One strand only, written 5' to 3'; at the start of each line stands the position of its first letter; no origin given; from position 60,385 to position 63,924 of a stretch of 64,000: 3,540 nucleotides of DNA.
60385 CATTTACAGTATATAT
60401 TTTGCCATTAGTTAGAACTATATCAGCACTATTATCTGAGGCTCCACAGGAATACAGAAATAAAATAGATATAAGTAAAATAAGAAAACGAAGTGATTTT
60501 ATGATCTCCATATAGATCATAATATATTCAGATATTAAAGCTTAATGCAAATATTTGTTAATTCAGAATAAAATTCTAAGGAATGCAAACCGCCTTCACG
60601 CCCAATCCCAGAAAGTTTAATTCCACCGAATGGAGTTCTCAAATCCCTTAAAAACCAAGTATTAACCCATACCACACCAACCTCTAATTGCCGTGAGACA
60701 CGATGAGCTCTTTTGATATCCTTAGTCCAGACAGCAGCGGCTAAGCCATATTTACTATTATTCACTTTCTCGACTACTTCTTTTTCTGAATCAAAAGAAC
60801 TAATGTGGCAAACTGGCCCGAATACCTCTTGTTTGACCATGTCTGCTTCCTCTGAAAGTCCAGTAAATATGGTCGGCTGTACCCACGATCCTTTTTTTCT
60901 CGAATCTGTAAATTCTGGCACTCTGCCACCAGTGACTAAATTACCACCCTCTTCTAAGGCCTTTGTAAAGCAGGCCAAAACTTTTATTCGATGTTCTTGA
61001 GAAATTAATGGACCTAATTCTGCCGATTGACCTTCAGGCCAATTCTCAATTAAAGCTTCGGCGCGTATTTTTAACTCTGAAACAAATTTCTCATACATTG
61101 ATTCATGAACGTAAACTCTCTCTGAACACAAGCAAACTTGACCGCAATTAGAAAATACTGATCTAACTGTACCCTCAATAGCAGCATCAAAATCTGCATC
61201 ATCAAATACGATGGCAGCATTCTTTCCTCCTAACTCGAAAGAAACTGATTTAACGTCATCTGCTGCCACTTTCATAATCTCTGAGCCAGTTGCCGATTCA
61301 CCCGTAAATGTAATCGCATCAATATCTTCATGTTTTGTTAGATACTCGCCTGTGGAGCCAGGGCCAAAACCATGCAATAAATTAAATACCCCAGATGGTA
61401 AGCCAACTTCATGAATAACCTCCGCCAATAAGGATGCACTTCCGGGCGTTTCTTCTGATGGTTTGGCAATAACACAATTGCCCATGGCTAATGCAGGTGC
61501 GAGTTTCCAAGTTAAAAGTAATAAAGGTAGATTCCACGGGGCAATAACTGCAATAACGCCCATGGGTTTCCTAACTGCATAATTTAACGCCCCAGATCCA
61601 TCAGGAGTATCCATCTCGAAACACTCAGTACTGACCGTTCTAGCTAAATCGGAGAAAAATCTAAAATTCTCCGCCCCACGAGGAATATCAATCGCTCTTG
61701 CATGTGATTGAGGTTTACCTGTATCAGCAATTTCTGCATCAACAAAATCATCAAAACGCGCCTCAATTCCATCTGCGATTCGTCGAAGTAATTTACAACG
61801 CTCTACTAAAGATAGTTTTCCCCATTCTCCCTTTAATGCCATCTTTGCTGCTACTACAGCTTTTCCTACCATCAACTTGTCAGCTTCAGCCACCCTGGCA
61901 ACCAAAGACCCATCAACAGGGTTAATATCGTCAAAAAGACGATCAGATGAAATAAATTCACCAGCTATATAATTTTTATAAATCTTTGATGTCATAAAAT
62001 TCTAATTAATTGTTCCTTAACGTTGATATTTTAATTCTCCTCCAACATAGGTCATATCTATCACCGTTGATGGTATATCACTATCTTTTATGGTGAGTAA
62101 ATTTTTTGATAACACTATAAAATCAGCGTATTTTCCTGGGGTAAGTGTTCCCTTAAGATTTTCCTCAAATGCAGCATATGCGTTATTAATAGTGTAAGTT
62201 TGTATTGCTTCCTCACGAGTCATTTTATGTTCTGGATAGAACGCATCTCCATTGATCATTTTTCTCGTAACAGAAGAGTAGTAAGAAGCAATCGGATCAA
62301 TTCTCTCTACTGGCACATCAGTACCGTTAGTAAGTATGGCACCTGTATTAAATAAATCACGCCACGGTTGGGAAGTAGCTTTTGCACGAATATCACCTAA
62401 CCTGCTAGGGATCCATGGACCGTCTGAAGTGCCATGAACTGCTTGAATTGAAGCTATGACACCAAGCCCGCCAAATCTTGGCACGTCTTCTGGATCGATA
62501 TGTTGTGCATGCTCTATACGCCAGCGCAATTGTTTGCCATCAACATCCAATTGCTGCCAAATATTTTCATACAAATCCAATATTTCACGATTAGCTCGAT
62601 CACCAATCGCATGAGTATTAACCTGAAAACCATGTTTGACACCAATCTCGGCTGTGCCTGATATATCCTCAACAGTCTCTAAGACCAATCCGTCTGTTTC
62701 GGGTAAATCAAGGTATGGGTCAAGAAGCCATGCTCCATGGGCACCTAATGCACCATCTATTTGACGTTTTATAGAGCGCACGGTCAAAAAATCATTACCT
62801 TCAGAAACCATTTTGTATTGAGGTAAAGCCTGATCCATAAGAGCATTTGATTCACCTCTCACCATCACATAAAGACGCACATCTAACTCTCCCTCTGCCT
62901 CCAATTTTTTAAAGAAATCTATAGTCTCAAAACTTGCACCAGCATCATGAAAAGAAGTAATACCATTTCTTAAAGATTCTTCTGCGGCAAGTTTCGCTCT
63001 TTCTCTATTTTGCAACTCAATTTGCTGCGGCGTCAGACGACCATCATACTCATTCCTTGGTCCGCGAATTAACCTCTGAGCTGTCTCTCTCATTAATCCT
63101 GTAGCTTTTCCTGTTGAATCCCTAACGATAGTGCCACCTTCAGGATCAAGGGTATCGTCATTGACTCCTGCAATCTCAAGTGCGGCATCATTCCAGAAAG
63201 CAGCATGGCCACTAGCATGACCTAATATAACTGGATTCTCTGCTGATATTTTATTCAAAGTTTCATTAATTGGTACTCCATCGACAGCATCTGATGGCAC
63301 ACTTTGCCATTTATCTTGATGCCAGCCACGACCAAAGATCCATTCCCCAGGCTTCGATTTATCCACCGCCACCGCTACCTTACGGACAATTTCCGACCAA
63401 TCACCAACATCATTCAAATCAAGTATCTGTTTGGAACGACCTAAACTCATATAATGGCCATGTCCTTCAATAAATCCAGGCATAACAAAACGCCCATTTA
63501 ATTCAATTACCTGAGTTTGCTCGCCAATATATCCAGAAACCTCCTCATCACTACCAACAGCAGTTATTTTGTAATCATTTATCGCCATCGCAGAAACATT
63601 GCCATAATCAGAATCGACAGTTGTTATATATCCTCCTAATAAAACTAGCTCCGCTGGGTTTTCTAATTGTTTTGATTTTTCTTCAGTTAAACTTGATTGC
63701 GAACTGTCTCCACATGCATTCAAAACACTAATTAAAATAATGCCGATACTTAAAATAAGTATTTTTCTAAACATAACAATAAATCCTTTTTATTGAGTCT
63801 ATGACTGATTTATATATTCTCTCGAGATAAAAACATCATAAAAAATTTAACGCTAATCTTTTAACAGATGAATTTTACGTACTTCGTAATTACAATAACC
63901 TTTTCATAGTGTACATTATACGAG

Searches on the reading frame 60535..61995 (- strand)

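Call 53: search_protein_families(library=pfam, proteins=[window:60535-61995:-], max_evalue=0.00001)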
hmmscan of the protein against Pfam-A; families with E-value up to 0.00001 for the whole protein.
window:60535-61995:- (486 aa): 1 family
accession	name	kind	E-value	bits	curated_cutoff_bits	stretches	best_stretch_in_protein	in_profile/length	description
PF00171.27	Aldedh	-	4.9e-156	520.3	23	1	19-481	7-460/461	Aldehyde dehydrogenase family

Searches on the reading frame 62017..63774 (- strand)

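Call 25: search_protein_families(library=ncbifam, proteins=[window:62017-63774:-], max_evalue=1e-20)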
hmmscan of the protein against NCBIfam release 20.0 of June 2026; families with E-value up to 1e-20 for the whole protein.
window:62017-63774:- (585 aa): 0 families

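Call 53: search_protein_families(library=pfam, proteins=[window:62017-63774:-], max_evalue=0.00001)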
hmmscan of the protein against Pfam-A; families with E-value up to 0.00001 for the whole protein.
window:62017-63774:- (585 aa): 2 families
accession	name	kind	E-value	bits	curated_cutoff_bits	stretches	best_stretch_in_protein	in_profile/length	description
PF07969.17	Amidohydro_3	-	1.7e-89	301.9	29.7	1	88-581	1-470/472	Amidohydrolase family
PF01979.26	Amidohydro_1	-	1.2e-15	58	25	1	256-581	34-344/345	Amidohydrolase family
